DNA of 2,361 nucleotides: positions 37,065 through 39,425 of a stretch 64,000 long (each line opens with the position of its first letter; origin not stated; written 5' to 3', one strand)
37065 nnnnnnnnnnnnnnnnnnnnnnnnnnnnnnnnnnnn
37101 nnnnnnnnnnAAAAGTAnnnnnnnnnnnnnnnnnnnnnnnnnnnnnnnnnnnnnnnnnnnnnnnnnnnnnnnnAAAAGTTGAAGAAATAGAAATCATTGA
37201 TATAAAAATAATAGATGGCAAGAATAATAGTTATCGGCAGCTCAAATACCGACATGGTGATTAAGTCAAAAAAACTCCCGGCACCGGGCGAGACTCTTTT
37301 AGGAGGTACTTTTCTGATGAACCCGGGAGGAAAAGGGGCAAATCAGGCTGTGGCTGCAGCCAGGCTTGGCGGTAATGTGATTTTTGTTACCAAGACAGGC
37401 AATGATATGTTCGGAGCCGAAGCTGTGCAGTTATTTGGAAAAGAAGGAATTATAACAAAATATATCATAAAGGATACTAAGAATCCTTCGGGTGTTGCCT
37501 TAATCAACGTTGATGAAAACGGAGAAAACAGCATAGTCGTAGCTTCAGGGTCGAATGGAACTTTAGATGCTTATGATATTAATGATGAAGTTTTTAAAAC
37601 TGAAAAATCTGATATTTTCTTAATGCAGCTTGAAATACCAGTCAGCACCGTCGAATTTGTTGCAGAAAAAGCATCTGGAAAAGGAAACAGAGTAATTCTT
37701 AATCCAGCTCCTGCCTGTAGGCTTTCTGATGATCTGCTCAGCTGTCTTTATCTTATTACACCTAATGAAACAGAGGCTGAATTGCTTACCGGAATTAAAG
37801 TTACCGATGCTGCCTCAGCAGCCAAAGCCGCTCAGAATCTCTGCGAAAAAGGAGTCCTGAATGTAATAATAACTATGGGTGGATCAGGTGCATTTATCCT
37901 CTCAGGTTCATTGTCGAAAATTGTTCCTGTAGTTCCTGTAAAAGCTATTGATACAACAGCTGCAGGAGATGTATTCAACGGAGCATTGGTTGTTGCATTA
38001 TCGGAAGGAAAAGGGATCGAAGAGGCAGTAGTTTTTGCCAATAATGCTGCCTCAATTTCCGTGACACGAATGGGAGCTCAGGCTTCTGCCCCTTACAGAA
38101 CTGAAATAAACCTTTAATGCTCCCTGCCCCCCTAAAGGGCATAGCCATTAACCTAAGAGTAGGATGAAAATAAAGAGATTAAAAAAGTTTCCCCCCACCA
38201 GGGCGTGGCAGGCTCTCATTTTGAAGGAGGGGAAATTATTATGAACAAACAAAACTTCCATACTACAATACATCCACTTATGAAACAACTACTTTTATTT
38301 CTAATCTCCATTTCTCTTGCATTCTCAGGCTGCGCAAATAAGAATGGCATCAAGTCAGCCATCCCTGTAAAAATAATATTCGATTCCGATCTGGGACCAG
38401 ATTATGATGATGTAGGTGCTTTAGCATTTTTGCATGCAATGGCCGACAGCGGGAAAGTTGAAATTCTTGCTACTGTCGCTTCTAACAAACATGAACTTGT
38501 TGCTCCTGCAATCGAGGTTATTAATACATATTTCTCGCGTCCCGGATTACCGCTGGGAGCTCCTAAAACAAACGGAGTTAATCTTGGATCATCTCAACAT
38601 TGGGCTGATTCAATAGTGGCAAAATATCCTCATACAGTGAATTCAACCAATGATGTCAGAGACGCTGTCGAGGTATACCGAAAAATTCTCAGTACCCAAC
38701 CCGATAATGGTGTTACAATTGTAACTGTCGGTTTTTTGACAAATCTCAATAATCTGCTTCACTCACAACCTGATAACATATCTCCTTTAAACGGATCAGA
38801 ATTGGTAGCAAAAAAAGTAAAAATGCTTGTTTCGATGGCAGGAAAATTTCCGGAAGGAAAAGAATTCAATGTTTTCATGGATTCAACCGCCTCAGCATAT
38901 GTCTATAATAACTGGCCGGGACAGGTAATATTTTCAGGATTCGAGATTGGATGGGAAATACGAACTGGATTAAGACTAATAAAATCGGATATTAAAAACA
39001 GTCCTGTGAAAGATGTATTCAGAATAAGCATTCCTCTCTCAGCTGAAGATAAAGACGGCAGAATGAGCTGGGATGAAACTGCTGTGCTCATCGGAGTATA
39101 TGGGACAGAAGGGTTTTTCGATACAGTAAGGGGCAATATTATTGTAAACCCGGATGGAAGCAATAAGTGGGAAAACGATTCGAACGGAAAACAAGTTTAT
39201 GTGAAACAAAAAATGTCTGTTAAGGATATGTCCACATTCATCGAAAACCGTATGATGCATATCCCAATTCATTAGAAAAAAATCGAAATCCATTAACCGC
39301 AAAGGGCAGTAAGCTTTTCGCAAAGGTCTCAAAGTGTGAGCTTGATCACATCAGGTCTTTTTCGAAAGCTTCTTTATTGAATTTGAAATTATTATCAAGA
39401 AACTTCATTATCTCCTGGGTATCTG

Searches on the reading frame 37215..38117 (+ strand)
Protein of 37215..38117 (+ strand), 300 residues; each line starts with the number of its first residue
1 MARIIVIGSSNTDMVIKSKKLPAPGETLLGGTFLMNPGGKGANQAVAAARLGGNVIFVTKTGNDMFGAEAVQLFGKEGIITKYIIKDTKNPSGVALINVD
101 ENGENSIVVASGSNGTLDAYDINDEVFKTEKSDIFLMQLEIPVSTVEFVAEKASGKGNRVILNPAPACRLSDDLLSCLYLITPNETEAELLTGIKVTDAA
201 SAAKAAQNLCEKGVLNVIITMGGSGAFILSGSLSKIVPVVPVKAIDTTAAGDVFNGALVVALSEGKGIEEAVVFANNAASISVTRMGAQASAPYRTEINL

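Call 8: search_protein_families(library=pfam, proteins=[window:37215-38117:+], max_evalue=0.01)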
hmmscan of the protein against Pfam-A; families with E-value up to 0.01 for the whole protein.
window:37215-38117:+ (300 aa): 3 families
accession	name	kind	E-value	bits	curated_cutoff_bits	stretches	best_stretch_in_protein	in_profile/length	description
PF00294.29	PfkB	-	3.3e-68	230.7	25.8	1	1-293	1-300/302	pfkB family carbohydrate kinase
PF08543.17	Phos_pyr_kin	-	1.1e-09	38.5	27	1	160-277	102-226/246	Phosphomethylpyrimidine kinase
PF25270.1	Khk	-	0.00063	19.5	35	1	180-287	243-350/365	Prokaryotic ketohexokinase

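Call 54: search_protein_families(library=ncbifam, proteins=[window:37215-38117:+], max_evalue=0.001)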
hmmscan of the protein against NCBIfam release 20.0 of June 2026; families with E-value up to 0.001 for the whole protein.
window:37215-38117:+ (300 aa): 31 families (the best 25 are shown)
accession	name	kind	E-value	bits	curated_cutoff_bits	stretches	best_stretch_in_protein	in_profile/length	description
TIGR02152.1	D_ribokin_bact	equivalog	4.6e-107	357.8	299.65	1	4-299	1-297/298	ribokinase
NF008353.0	PRK11142.1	equivalog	2.9e-104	348.9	341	1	1-299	2-300/307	ribokinase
NF006957.1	PRK09434.1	equivalog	9.5e-23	81.1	450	2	32-108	21-97/302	fructokinase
TIGR04382.1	myo_inos_iolC_N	equivalog_domain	1.8e-22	80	300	2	180-298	191-305/309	5-dehydro-2-deoxygluconokinase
TIGR03168.1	1-PFK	subfamily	1.9e-22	79.6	216.4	1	13-293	11-292/305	hexose kinase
TIGR03828.1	pfkB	equivalog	1.2e-20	73.8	292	1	13-292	11-291/305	1-phosphofructokinase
NF053626.1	RibKinHalex1628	equivalog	5e-20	72.2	330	1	1-292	1-282/293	ATP-dependent ribose-1-phosphate kinase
TIGR02198.1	rfaE_dom_I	equivalog_domain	8e-20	71.2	345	1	176-290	189-304/315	D-glycero-beta-D-manno-heptose-7-phosphate kinase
NF007632.0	PRK10294.1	equivalog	1.9e-17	63.5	353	1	33-289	33-293/310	6-phosphofructokinase II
NF007355.0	PRK09850.1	equivalog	3.2e-17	62.6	540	1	4-283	7-287/313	pseudouridine kinase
NF049991.1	TagKinase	equivalog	1.5e-16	60.1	420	1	47-297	50-310/321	tagatose kinase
NF041134.1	R1P_kin_Thcocales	equivalog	2.8e-16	59.8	500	1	4-291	3-271/291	ADP-dependent ribose-1-phosphate kinase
NF040938.1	KDG_KDGal_kin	equivalog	7.1e-16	58.2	400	2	184-298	190-299/305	bifunctional 2-dehydro-3-deoxygluconokinase/2-dehydro-3-deoxygalactonokinase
NF007068.0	PRK09513.1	equivalog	2.4e-13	50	432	1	25-285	26-288/312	1-phosphofructokinase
NF052444.1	DhDoxglucKinKdgK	equivalog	4.3e-13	49.3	400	2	208-288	214-295/303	2-dehydro-3-deoxygluconokinase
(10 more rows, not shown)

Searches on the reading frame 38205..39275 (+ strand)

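Call 8: search_protein_families(library=pfam, proteins=[window:38205-39275:+], max_evalue=0.01)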
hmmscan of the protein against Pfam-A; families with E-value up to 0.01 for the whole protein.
window:38205-39275:+ (356 aa): 1 family
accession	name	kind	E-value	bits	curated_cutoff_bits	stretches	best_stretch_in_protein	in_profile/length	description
PF01156.24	IU_nuc_hydro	-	7.7e-14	52.5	34.2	1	57-251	1-191/297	Inosine-uridine preferring nucleoside hydrolase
